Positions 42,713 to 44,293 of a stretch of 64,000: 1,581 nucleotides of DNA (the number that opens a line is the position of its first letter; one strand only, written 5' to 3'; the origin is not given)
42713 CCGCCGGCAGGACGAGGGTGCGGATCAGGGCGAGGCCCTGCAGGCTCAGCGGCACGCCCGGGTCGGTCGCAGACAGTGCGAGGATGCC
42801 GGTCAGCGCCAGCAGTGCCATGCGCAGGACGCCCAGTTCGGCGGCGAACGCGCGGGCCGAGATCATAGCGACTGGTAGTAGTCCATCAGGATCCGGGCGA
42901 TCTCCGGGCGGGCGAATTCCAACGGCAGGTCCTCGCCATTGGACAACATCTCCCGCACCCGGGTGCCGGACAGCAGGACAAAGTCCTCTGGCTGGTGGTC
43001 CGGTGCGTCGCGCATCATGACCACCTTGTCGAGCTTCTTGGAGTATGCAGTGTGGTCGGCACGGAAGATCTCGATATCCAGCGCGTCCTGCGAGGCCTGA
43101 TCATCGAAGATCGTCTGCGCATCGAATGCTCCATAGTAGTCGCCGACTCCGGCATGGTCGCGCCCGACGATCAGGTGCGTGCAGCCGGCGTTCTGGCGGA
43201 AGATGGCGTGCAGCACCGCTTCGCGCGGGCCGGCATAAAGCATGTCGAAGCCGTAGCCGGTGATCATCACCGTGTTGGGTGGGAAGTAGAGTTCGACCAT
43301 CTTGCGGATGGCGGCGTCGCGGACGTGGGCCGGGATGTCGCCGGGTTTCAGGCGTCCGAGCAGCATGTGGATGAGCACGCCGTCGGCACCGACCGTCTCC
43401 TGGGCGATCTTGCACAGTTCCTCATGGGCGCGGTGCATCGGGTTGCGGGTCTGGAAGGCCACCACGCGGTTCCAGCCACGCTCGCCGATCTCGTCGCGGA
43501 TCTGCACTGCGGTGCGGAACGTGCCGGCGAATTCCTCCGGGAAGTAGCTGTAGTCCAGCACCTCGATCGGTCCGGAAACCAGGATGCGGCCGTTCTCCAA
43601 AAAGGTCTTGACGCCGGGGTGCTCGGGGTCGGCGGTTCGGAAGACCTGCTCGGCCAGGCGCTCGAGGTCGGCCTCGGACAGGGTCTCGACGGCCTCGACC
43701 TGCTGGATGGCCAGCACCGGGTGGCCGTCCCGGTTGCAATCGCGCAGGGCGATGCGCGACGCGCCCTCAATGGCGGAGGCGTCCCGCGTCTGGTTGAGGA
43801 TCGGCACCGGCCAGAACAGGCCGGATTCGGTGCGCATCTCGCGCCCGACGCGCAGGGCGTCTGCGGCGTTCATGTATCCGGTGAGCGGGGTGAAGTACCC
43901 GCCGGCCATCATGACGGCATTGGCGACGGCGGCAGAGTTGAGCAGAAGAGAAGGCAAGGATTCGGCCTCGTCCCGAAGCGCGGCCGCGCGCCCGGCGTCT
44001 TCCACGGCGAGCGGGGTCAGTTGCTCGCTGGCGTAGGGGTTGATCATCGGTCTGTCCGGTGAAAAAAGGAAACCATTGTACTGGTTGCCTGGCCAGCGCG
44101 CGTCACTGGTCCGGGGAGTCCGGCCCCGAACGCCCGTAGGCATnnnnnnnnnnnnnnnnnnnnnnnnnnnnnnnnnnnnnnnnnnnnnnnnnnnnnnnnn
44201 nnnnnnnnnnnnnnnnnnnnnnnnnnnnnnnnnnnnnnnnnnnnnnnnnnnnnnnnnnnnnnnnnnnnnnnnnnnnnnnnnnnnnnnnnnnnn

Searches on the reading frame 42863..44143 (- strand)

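Call 4: search_protein_families(library=pfam, proteins=[window:42863-44143:-], max_evalue=0.01)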
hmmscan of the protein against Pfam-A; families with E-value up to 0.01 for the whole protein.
window:42863-44143:- (426 aa): 2 families
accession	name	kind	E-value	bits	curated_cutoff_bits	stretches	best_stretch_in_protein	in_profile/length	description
PF01747.23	ATP-sulfurylase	-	6.6e-77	258.1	24.3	1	211-421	6-211/212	ATP-sulfurylase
PF14306.12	PUA_2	-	2e-34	119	27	1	36-197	3-158/159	PUA-like domain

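Call 5: search_protein_families(library=ncbifam, proteins=[window:42863-44143:-], max_evalue=0.01)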
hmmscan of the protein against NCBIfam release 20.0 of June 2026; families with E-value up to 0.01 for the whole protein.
window:42863-44143:- (426 aa): 3 families
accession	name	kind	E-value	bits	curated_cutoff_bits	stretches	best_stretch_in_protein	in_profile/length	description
TIGR00339.1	sopT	equivalog_domain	1.9e-114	382.4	322.95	1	41-421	5-383/383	sulfate adenylyltransferase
NF003166.0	PRK04149.1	subfamily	3.7e-113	377.9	387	1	41-425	11-384/393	sulfate adenylyltransferase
NF004040.0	PRK05537.1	equivalog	9.3e-75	252.2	669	1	40-422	11-388/572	bifunctional sulfate adenylyltransferase/adenylylsulfate kinase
